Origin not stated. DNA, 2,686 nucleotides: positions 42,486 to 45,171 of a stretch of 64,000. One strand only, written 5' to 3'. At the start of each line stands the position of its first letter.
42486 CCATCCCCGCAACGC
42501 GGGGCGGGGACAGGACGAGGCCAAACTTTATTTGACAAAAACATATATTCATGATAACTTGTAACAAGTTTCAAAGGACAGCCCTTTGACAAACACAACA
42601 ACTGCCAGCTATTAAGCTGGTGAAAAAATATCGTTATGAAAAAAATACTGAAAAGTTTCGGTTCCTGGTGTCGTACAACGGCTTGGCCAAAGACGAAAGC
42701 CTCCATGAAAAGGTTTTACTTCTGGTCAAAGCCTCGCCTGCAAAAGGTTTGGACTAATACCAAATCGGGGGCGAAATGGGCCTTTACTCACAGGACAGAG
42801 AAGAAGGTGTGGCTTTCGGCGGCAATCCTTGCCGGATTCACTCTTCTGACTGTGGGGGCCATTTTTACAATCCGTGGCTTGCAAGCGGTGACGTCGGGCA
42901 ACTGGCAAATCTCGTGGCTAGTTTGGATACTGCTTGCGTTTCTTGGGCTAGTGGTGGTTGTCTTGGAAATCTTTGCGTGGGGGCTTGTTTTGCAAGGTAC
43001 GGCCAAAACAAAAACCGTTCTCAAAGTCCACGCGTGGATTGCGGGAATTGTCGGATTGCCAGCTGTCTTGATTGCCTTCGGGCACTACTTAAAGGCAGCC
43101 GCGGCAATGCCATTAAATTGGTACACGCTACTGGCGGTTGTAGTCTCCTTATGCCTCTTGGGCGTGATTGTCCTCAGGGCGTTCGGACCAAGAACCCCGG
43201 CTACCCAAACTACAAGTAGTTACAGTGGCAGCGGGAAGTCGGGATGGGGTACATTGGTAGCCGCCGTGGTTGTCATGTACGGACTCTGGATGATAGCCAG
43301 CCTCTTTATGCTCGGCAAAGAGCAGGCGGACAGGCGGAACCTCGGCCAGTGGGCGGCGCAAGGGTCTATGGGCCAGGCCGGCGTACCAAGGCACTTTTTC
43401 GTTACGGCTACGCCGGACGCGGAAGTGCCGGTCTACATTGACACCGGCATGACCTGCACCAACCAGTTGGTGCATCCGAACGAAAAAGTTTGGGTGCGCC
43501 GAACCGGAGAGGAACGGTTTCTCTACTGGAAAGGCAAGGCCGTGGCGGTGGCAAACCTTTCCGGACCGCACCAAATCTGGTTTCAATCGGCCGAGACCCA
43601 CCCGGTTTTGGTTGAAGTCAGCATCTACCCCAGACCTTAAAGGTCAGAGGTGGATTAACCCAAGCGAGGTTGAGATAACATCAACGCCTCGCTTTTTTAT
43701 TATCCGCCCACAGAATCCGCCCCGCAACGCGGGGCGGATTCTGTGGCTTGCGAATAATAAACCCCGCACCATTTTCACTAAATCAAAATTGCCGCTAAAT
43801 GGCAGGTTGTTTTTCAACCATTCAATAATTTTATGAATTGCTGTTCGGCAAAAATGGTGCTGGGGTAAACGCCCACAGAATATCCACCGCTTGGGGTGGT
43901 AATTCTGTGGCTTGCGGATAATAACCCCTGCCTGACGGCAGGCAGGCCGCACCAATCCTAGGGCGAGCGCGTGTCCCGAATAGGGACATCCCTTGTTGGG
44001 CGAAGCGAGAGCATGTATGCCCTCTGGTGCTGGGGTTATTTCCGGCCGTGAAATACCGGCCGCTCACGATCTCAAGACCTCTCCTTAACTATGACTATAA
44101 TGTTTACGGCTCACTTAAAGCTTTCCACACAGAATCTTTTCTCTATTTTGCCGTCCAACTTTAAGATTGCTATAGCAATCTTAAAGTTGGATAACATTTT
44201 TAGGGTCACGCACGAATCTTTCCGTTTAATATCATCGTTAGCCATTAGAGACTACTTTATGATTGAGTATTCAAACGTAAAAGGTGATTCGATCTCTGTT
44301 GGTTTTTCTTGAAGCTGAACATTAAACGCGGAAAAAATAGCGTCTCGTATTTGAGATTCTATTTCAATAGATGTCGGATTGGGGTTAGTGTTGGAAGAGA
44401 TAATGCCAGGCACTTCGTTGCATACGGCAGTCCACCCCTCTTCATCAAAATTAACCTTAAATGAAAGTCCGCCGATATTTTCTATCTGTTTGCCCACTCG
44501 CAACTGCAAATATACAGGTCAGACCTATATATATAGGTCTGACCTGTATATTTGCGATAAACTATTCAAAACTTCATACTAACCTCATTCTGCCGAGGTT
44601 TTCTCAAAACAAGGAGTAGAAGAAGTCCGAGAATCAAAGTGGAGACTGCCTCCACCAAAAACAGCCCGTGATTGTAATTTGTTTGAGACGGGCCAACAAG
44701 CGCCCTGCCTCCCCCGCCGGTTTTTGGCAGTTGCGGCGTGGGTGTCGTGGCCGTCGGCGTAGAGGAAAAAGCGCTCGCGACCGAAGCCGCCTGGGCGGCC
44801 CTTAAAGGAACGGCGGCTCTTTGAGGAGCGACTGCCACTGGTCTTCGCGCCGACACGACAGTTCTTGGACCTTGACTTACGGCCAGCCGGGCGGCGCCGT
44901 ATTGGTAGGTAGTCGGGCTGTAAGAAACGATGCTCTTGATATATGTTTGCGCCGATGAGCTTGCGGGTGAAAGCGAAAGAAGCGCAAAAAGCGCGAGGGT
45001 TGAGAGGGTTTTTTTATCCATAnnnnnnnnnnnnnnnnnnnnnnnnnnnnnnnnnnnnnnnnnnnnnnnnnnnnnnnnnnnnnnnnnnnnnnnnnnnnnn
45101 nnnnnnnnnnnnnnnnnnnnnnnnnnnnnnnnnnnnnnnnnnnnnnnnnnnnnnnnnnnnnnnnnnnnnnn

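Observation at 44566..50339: Array of six T4SS-pilin-like paralogs (seven domains) bracketed by an LPXTG protein, an Ala-rich secreted protein and a solute-binding-like lipoprotein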

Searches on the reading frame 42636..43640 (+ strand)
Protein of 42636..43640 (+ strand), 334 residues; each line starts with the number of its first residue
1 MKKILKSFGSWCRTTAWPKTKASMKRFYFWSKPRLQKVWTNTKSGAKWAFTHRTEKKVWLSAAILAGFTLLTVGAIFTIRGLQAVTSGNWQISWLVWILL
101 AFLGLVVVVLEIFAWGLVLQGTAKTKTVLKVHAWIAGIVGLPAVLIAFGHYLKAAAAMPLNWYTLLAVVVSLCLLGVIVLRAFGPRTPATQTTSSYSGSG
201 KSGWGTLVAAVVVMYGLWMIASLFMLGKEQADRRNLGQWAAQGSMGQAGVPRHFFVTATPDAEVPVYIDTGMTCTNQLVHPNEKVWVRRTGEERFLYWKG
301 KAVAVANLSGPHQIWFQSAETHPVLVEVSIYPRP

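Call 9: search_protein_families(library=pfam, proteins=[window:42636-43640:+], max_evalue=0.001)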
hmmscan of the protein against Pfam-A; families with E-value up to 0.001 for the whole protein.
window:42636-43640:+ (334 aa): 0 families

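Call 80: search_protein_families(library=ncbifam, proteins=[window:42636-43640:+], max_evalue=0.01)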
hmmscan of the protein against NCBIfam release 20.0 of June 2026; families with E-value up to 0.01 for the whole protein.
window:42636-43640:+ (334 aa): 1 family
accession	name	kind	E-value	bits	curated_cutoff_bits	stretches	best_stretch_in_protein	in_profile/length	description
NF052519.1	ExpolsacRepExoX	equivalog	0.0051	17.1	140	1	202-240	31-68/96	exopolysaccharide production repressor ExoX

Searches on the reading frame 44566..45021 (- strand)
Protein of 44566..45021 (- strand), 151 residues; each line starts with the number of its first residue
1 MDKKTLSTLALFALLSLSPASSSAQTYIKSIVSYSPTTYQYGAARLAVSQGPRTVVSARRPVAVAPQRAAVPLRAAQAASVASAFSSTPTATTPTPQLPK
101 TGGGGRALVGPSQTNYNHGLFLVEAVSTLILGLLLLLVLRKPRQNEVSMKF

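Call 3: search_protein_families(library=pfam, proteins=[window:44566-45021:-], max_evalue=1)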
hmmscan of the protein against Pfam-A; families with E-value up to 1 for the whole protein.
window:44566-45021:- (151 aa): 0 families

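Call 4: search_protein_families(library=ncbifam, proteins=[window:44566-45021:-], max_evalue=1)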
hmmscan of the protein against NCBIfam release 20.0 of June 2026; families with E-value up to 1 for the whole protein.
window:44566-45021:- (151 aa): 1 family
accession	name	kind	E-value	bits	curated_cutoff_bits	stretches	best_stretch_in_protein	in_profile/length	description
TIGR01167.1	LPXTG_anchor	domain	0.42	11.4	15.9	0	126-141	18-31/34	LPXTG cell wall anchor domain-containing protein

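Call 54: search_protein_families(library=padloc, proteins=[window:44566-45021:-], max_evalue=0.01)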
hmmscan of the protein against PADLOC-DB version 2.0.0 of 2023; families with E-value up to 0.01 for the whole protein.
window:44566-45021:- (151 aa): 0 families

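Call 79: search_protein_families(library=phrogs, proteins=[window:44566-45021:-], max_evalue=0.01)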
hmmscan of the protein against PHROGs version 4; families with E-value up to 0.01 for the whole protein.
window:44566-45021:- (151 aa): 0 families
